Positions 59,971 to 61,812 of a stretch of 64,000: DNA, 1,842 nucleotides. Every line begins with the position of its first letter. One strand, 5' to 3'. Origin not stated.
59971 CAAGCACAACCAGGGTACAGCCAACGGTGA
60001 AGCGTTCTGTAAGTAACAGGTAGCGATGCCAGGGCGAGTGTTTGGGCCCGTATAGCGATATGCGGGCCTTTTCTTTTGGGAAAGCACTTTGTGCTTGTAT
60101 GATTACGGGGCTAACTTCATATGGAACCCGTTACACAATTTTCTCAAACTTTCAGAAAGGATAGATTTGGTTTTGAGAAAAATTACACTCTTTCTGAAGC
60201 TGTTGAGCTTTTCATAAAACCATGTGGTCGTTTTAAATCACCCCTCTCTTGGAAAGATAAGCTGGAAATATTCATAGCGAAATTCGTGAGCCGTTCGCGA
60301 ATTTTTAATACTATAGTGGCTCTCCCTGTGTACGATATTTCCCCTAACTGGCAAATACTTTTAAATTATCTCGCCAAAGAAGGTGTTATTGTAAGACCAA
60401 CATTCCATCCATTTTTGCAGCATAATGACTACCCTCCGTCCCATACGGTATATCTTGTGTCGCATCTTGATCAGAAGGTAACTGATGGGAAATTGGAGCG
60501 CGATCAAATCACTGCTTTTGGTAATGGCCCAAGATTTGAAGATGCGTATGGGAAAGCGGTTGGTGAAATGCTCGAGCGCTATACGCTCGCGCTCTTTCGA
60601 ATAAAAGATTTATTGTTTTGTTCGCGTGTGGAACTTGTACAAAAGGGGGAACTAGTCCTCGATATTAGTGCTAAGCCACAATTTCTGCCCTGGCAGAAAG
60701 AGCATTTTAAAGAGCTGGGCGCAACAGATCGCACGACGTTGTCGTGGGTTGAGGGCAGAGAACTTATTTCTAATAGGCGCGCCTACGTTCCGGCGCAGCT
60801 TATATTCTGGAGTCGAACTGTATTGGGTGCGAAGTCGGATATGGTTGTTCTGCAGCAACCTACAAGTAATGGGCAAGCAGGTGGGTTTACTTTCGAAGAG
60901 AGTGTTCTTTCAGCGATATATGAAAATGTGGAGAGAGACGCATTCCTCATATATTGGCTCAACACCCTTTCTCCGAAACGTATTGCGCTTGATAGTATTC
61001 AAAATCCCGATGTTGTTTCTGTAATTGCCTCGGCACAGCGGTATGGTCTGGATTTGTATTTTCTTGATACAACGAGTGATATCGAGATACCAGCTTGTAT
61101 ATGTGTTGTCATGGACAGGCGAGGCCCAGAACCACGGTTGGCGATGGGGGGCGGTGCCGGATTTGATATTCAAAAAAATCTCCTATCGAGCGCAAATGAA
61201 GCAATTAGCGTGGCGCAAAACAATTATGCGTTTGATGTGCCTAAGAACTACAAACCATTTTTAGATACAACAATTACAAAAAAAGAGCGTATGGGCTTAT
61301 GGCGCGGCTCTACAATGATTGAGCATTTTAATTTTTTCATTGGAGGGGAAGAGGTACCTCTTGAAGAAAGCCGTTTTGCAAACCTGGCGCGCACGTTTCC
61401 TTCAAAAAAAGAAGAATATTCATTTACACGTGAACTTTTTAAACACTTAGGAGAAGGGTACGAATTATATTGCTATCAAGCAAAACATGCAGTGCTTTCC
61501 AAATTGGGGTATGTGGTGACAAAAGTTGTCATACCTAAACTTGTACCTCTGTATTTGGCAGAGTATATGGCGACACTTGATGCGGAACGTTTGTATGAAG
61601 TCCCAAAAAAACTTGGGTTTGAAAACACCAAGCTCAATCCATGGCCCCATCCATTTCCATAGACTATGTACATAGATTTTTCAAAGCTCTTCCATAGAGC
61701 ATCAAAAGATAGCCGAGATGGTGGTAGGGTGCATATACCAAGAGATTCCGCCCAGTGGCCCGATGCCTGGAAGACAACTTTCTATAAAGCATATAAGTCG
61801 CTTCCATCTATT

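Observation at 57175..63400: tRNA-Gly-adjacent low-GC island encoding a YcaO cyclodehydratase plus SagB-type dehydrogenase: a TOMM/LAP-like RiPP biosynthetic cluster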

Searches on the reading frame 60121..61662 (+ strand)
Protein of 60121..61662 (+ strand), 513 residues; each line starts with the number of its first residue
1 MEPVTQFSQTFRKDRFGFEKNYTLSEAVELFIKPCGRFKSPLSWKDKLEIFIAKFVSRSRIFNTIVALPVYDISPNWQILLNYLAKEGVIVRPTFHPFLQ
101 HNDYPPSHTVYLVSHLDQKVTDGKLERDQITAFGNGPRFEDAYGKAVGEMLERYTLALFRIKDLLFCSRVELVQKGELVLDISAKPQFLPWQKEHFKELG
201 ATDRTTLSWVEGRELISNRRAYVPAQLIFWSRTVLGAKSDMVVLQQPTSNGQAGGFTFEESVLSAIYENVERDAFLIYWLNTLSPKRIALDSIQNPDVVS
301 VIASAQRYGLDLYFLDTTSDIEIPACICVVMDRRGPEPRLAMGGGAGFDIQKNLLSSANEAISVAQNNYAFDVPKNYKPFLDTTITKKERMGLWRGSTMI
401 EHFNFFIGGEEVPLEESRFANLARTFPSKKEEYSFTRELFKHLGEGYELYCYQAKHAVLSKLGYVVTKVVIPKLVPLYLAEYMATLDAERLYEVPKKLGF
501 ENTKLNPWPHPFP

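Call 4: search_protein_families(library=pfam, proteins=[window:60121-61662:+], max_evalue=0.01)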
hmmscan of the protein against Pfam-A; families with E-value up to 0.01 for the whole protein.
window:60121-61662:+ (513 aa): 1 family
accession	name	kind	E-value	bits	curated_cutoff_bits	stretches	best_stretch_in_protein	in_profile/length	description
PF02624.21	YcaO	-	1.2e-44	153.4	25.7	1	134-474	2-324/325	YcaO cyclodehydratase, ATP-ad Mg2+-binding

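Call 5: search_protein_families(library=ncbifam, proteins=[window:60121-61662:+], max_evalue=0.01)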
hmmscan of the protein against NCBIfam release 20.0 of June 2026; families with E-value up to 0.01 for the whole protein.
window:60121-61662:+ (513 aa): 3 families
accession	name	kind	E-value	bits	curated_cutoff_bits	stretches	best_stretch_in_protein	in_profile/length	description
TIGR03604.1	TOMM_cyclo_SagD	subfamily_domain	2.1e-56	191.5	219.25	1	134-513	1-377/377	thiazole/oxazole-forming peptide maturase, SagD family component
TIGR03266.1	methan_mark_1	equivalog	1.5e-16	60.3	365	1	202-348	110-252/376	YcaO-related McrA-glycine thioamidation protein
TIGR00702.1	TIGR00702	domain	1.4e-14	54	75.65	1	134-334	53-239/377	YcaO-type kinase domain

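Call 6: find_encoding_contigs(protein=window:60121-61662:+, flank=10000, max_places=6)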
Protein window:60121-61662:+ (513 aa): no gene with exactly this product is on record in the collection.

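Call 7: find_homologous_proteins(query=window:60121-61659:+)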
Query window:60121-61659:+ (513 aa): 63 proteins with E <= 0.001 among 8000 candidates.
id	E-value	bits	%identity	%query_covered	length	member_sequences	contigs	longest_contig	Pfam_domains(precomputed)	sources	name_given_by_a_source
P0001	0.0e+0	1184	100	100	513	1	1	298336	PF02624.22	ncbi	-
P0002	2.6e-179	615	55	99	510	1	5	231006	PF02624.22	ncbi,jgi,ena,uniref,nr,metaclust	ncbi:hypothetical protein A2419_00795 [Candidatus Adlerbacteria bacterium RIFOXYC1_FULL_48_26]|unire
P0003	1.6e-177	609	55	99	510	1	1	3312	PF02624.22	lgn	-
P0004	6.1e-177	607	56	96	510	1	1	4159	PF02624.22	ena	-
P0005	1.7e-176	606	54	99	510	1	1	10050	PF02624.22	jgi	jgi:ribosomal protein S12 methylthiotransferase accessory factor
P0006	1.5e-169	583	53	99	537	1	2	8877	PF02624.22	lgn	-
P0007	1.7e-155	537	50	96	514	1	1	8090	PF02624.22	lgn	-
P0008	2.8e-155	536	49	96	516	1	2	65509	PF02624.22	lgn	-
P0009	4.8e-152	525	53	87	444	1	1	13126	PF02624.22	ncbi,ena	-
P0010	1.7e-148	514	47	99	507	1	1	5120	PF02624.22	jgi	jgi:ribosomal protein S12 methylthiotransferase accessory factor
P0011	2.6e-148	513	47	96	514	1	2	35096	PF02624.22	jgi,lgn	-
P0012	1.9e-144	500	46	96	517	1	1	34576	PF02624.22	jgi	jgi:ribosomal protein S12 methylthiotransferase accessory factor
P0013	1.9e-130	454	45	100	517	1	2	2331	PF02624.22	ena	-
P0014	3.0e-130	453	45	93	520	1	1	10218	PF02624.22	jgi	jgi:ribosomal protein S12 methylthiotransferase accessory factor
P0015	1.4e-127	445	47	93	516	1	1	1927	PF02624.22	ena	-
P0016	8.2e-117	409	41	96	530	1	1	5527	PF02624.22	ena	-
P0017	3.4e-107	377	41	96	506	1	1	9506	PF02624.22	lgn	-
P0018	3.4e-106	374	39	96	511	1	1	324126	PF02624.22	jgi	jgi:ribosomal protein S12 methylthiotransferase accessory factor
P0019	2.4e-105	371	39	96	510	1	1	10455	PF02624.22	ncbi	-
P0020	2.7e-105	371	41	95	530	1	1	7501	PF02624.22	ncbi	-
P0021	5.3e-105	370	38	95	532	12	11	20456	PF02624.22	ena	-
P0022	3.1e-99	351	39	95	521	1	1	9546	PF02624.22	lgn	-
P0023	5.8e-99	350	40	98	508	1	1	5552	PF02624.22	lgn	-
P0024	5.8e-97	344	38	96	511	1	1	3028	PF02624.22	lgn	-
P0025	3.1e-96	341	38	95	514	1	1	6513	PF02624.22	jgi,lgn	jgi:ribosomal protein S12 methylthiotransferase accessory factor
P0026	9.8e-94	333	37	94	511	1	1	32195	PF02624.22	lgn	-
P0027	1.0e-88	316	37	95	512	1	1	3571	PF02624.22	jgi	jgi:ribosomal protein S12 methylthiotransferase accessory factor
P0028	2.8e-85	305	36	97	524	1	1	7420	PF02624.22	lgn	-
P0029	1.7e-84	302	35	95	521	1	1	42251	PF02624.22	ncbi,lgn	-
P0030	9.8e-84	300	37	97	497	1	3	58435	PF02624.22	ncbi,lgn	-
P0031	2.0e-82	296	36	87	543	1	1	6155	PF02624.22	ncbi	-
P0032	9.6e-81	290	34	95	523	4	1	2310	PF02624.22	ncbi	-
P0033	2.5e-80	289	35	95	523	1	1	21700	PF02624.22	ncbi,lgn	-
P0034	2.9e-79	285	34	95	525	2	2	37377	PF02624.22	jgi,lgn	jgi:ribosomal protein S12 methylthiotransferase accessory factor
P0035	4.7e-74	268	33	93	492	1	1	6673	PF02624.22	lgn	-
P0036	1.0e-72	264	36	86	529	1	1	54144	PF02624.22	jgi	-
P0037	1.7e-72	263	37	77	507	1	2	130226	PF02624.22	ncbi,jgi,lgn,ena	-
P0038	2.3e-67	246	32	90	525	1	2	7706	PF02624.22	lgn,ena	-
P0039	1.8e-42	164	28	86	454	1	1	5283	PF02624.22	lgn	-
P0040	1.4e-41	161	32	73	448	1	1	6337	PF02624.22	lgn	-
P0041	1.1e-39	155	32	73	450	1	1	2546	PF02624.22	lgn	-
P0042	1.8e-39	154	32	73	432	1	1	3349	PF02624.22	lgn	-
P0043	2.9e-27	114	26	74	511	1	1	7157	PF02624.22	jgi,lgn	-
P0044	2.0e-26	111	32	53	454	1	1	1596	PF02624.22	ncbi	-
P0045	2.1e-26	111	30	73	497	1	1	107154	PF02624.22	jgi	jgi:ribosomal protein S12 methylthiotransferase accessory factor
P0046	8.8e-25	105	27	80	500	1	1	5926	PF02624.22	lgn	-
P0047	4.1e-24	103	26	76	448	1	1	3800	PF02624.22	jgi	jgi:ribosomal protein S12 methylthiotransferase accessory factor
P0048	5.1e-23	100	26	75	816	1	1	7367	PF02624.22,PF00899.28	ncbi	-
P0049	8.1e-23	99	26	83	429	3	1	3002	PF02624.22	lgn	-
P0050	4.3e-22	97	27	74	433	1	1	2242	PF02624.22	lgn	-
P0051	4.4e-19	87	27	73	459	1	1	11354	PF02624.22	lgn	-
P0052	6.1e-19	86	27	74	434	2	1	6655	PF02624.22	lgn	-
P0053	2.5e-17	81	26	80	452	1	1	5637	PF02624.22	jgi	jgi:ribosomal protein S12 methylthiotransferase accessory factor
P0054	4.4e-17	80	27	83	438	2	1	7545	PF02624.22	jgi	jgi:ribosomal protein S12 methylthiotransferase accessory factor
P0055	1.7e-16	78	27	71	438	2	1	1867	PF02624.22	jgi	jgi:ribosomal protein S12 methylthiotransferase accessory factor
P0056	1.6e-13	68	26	83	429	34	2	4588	PF02624.22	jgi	jgi:ribosomal protein S12 methylthiotransferase accessory factor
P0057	2.9e-9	54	25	73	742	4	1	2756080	PF21084.3,PF02624.22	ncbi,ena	-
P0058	5.5e-9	53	23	59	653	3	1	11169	PF02624.22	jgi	jgi:ribosomal protein S12 methylthiotransferase accessory factor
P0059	9.8e-9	53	28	45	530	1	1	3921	PF02624.22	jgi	jgi:ribosomal protein S12 methylthiotransferase accessory factor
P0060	1.9e-6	45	24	60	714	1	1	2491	PF02624.22,PF00899.28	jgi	jgi:ribosomal protein S12 methylthiotransferase accessory factor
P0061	3.1e-6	44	29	49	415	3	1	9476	PF02624.22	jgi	jgi:YcaO-like protein with predicted kinase domain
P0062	1.0e-5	43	26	50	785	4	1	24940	PF02624.22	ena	-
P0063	1.9e-5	42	24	60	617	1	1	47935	PF02624.22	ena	-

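Call 8: find_encoding_contigs(protein=P0001, flank=10000, max_places=3)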
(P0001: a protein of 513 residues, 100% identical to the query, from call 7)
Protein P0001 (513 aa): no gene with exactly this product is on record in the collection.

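Call 9: find_encoding_contigs(protein=P0002, flank=10000, max_places=4)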
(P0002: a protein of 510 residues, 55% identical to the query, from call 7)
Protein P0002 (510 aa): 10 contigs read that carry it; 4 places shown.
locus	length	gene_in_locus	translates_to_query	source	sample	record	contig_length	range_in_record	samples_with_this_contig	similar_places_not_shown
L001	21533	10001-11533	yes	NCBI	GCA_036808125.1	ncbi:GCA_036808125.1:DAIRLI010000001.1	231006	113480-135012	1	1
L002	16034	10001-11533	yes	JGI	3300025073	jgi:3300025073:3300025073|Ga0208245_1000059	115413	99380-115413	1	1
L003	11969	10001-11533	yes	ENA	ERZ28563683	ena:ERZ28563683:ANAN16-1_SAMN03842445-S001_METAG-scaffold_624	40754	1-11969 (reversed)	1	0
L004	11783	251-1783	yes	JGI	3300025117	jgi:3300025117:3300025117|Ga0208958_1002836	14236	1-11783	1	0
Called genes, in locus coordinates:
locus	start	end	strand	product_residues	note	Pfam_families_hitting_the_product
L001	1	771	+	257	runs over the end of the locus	PF01978:TrmB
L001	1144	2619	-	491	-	PF01743:PolyA_pol, PF12627:PolyA_pol_RNAbd, PF01966:HD, PF13735:tRNA_NucTran2_2 (weak)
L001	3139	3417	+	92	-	-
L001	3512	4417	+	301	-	PF03602:Cons_hypoth95 (weak), PF09445:Methyltransf_15 (weak), PF10672:Methyltrans_SAM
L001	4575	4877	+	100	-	-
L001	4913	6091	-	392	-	PF00089:Trypsin (weak), PF13365:Trypsin_2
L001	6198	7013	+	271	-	PF24827:AstE_AspA_cat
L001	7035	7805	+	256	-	PF13640:2OG-FeII_Oxy_3, PF13661:2OG-FeII_Oxy_4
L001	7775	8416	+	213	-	-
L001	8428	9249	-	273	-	PF13640:2OG-FeII_Oxy_3, PF13661:2OG-FeII_Oxy_4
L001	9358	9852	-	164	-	-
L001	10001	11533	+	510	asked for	PF02624:YcaO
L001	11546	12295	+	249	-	PF00881:Nitroreductase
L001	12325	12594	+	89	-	-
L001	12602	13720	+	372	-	-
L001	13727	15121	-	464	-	PF20680:DUF6817, PF13483:Lactamase_B_3 (weak), PF12706:Lactamase_B_2 (weak)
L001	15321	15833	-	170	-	-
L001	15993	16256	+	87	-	-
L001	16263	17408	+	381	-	-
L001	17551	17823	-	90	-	PF00216:Bac_DNA_binding, PF18291:HU-HIG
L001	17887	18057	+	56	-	-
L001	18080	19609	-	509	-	PF12072:RNase_Y_N, PF00013:KH_1 (faint), PF01966:HD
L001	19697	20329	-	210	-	PF00574:CLP_protease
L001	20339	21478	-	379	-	PF05697:Trigger_N, PF05698:Trigger_C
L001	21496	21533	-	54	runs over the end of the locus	-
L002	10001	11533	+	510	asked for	PF02624:YcaO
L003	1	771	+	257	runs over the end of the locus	PF01978:TrmB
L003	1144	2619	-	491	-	PF01743:PolyA_pol, PF12627:PolyA_pol_RNAbd, PF01966:HD, PF13735:tRNA_NucTran2_2 (weak)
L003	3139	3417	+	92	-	-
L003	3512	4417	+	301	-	PF03602:Cons_hypoth95 (weak), PF09445:Methyltransf_15 (weak), PF10672:Methyltrans_SAM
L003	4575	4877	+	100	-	-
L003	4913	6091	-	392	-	PF00089:Trypsin (weak), PF13365:Trypsin_2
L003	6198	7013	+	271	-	PF24827:AstE_AspA_cat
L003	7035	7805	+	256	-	PF13640:2OG-FeII_Oxy_3, PF13661:2OG-FeII_Oxy_4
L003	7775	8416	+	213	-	-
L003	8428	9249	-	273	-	PF13640:2OG-FeII_Oxy_3, PF13661:2OG-FeII_Oxy_4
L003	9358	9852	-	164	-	-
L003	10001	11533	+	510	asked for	PF02624:YcaO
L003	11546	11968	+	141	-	?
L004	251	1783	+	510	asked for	PF02624:YcaO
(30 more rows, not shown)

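Call 14: find_related_loci(query=A1, collection=genome_contigs, flank=10000)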
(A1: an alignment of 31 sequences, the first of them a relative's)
Query A1 (513 aa) in genome_contigs; peptide patterns used: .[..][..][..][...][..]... (x = any residue, [..] = any of these).
89 stretches matched a pattern; 24 encode a relative of the query (tblastn E <= 1e-3); 24 distinct loci.
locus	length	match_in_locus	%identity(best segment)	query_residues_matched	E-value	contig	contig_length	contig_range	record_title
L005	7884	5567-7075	55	5-512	0e+0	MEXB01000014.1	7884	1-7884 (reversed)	MAG: Candidatus Adlerbacteria bacterium RIFOXYC1_FULL_48_26 rifoxyc1_full_scaffold_4677, whole genome shotgun sequence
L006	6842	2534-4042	53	5-512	9e-179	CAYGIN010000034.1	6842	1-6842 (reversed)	MAG TPA_asm: uncultured Candidatus Saccharibacteria bacterium isolate ERP113451_co1_187 genome assembly, contig: NODE_14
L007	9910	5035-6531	45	18-513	7e-146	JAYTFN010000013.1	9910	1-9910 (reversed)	MAG: Candidatus Adlerbacteria bacterium isolate GFS_2183 GFS_2183_12, whole genome shotgun sequence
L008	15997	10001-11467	42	23-508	3e-118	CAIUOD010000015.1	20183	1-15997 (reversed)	Candidatus Adlerbacteria bacterium isolate MJ-time_bin-4889 genome assembly, contig: bin-4889:15/41, whole genome shotgu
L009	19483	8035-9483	40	28-513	1e-117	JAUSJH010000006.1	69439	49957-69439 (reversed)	MAG: bacterium isolate E14_metabat.bin.296 E14_k141_1450794, whole genome shotgun sequence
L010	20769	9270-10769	39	12-512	1e-114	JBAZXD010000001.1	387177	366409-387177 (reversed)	MAG: Candidatus Paceibacterota bacterium isolate SO_2017_GW1_48 NODE_180_length_387177_cov_1.739612_OW334_2017, whole ge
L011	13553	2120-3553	38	33-513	6e-104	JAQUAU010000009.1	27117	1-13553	MAG: Candidatus Paceibacterota bacterium isolate STC_91 NODE_3623_length_27117_cov_3.279993_Sandtown_C, whole genome sho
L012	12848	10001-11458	38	25-513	3e-103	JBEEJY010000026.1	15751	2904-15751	MAG: Candidatus Parcubacteria bacterium isolate cobbmillcreek_2019_sw_WHONDRS-S19S_0090_B_bin.4 scaffold_1040631, whole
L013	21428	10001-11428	38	21-500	5e-102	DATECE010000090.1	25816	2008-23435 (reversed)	MAG TPA_asm: Candidatus Paceibacterota bacterium isolate SMAG_U8263 k141_2227548, whole genome shotgun sequence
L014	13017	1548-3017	38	26-513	6e-100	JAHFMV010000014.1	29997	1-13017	MAG: Candidatus Kaiserbacteria bacterium isolate nzgw465 NODE_2021_length_29998_cov_5.242829, whole genome shotgun seque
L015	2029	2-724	60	272-512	1e-100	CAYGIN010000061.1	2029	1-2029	MAG TPA_asm: uncultured Candidatus Saccharibacteria bacterium isolate ERP113451_co1_187 genome assembly, contig: NODE_10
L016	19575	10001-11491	35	28-513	9e-91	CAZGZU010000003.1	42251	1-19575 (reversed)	MAG TPA_asm: uncultured Candidatus Saccharibacteria bacterium isolate binchicken_co178_102 genome assembly, contig: NODE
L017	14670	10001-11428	37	34-513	1e-85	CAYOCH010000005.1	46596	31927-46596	MAG TPA_asm: uncultured Candidatus Saccharibacteria bacterium isolate SRP093762_co1_108 genome assembly, contig: NODE_49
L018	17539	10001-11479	33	19-513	1e-81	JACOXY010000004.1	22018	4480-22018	MAG: Candidatus Liptonbacteria bacterium isolate NC_groundwater_165_Ag_S-0.1um_43_15 S4_GD2017_2_S1_scaffold_1544, whole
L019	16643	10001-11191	35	121-512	2e-73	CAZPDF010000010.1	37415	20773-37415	MAG TPA_asm: uncultured Candidatus Saccharibacteria bacterium isolate SRP178908_co1_311 genome assembly, contig: NODE_59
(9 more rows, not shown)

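Call 25: search_solved_structures(query=window:60121-61659:+, max_evalue=0.01)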
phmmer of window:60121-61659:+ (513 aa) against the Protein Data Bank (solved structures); distinct sequences matched with E-value up to 0.01: 4.
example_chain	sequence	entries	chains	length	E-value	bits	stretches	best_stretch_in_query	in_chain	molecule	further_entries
7u58_A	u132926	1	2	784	4.8e-15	58.4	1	208-506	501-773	MusD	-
4bs9_A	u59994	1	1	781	4.4e-14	55.2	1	247-360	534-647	TRUD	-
4v1t_A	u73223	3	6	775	5.3e-13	51.7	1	245-361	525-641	LYND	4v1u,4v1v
6pe3_A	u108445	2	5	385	2e-11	46.5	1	202-351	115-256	Uncharacterized protein MJ1094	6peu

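Call 32: predict_structure(alignment_id=A1)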
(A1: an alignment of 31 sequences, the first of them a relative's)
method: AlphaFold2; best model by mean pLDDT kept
length: 513 residues; sequences in the alignment: 31
mean_pLDDT: 90.0   pTM: 0.92
mean pLDDT of the five models: 90.0, 89.9, 89.8, 89.5, 89.0
residues with pLDDT >= 90: 356; 70-90: 119; 50-70: 25; < 50: 13
segments of 3 or more residues with pLDDT < 50: 1-6, 237-239
pLDDT, mean of each block of 10 residues (from residue 1): 48 52 79 88 89 84 71 86 95 88 85 88 75 88 94 93 94 97 93 91 92 98 94 60 84 97 98 98 98 96 94 98 98 92 97 95 87 92 88 93 97 98 98 99 97 98 98 94 94 96 95 90
secondary structure, 60 per line:
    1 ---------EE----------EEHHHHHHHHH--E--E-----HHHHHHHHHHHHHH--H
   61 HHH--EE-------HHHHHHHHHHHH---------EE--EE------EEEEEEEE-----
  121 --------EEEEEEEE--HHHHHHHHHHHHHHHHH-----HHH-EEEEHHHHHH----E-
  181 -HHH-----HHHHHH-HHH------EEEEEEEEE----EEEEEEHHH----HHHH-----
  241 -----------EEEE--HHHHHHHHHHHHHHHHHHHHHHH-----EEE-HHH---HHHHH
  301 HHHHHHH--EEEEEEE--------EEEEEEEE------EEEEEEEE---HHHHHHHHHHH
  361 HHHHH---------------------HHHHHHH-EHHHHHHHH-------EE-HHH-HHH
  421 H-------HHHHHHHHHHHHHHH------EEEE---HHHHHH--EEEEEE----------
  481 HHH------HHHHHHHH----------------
elements in order: H24-32 H44-57 H60-63 H75-86 E108-115 E129-136 H139-155 E165-168 H169-174 H190-195 E206-214 E219-224 H232-235 E252-255 H258-280 E286-288 H296-307 E310-316 E325-332 E339-346 H350-365 H387-393 H396-403 H418-421 H429-443 E450-453 H457-462 E465-470 H490-497

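Call 34: fold_search(model_id=the predicted structure, library=pdb)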
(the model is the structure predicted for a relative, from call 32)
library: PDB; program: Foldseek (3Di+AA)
matches with E <= 10: 162; with E <= 0.001: 41
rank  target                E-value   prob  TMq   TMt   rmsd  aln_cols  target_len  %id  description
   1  7u58_B                5.4e-22  1.00  0.64  0.52   5.0       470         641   18  YcaO-mediated ATP-dependent peptidase activity in ribosomal peptide biosynthesis (released 2022-11-02)
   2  7u58_A                6.0e-22  1.00  0.61  0.49   5.2       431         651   19  YcaO-mediated ATP-dependent peptidase activity in ribosomal peptide biosynthesis (released 2022-11-02)
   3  4v1v_A                2.3e-21  1.00  0.64  0.45   5.2       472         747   19  Heterocyclase in complex with substrate and Cofactor (released 2015-01-14)
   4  6pe3                  7.3e-21  1.00  0.57  0.77   4.8       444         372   19  Structure of YcaO enzyme from Methanocaldococcus jannaschii in complex with ATP (released 2020-01-08)
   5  4v1v_B                1.5e-20  1.00  0.63  0.45   7.9       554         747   18  Heterocyclase in complex with substrate and Cofactor (released 2015-01-14)
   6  4v1t_A                2.7e-20  1.00  0.63  0.45   5.1       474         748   19  Heterocyclase in complex with substrate and Cofactor (released 2015-01-14)
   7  4v1u_B                5.6e-20  1.00  0.62  0.44   5.7       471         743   20  Heterocyclase in complex with substrate and Cofactor (released 2015-01-14)
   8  4v1u_A                1.4e-19  1.00  0.63  0.44   5.9       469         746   21  Heterocyclase in complex with substrate and Cofactor (released 2015-01-14)
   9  6peu_A                2.0e-19  1.00  0.58  0.76   6.9       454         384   20  Structure of YcaO enzyme from Methanocaldococcus jannaschii in complex with peptide (released 2019-11-06)
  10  6peu_B                2.3e-19  1.00  0.59  0.77   5.2       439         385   20  Structure of YcaO enzyme from Methanocaldococcus jannaschii in complex with peptide (released 2019-11-06)
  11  4v1t_B                2.4e-19  1.00  0.62  0.44   5.4       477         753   19  Heterocyclase in complex with substrate and Cofactor (released 2015-01-14)
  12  4bs9                  3.2e-19  1.00  0.54  0.40  16.2       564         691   17  Structure of the heterocyclase TruD (released 2013-11-06)
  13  6peu_C                7.5e-19  1.00  0.57  0.74   5.4       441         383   19  Structure of YcaO enzyme from Methanocaldococcus jannaschii in complex with peptide (released 2019-11-06)
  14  6peu_D                4.3e-18  1.00  0.59  0.77   5.3       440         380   20  Structure of YcaO enzyme from Methanocaldococcus jannaschii in complex with peptide (released 2019-11-06)
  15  6cib_A                8.7e-17  1.00  0.52  0.71   5.6       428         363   16  The structure of YcaO from Methanopyrus kandleri bound with AMPPCP and Mg2+ (released 2018-03-21)
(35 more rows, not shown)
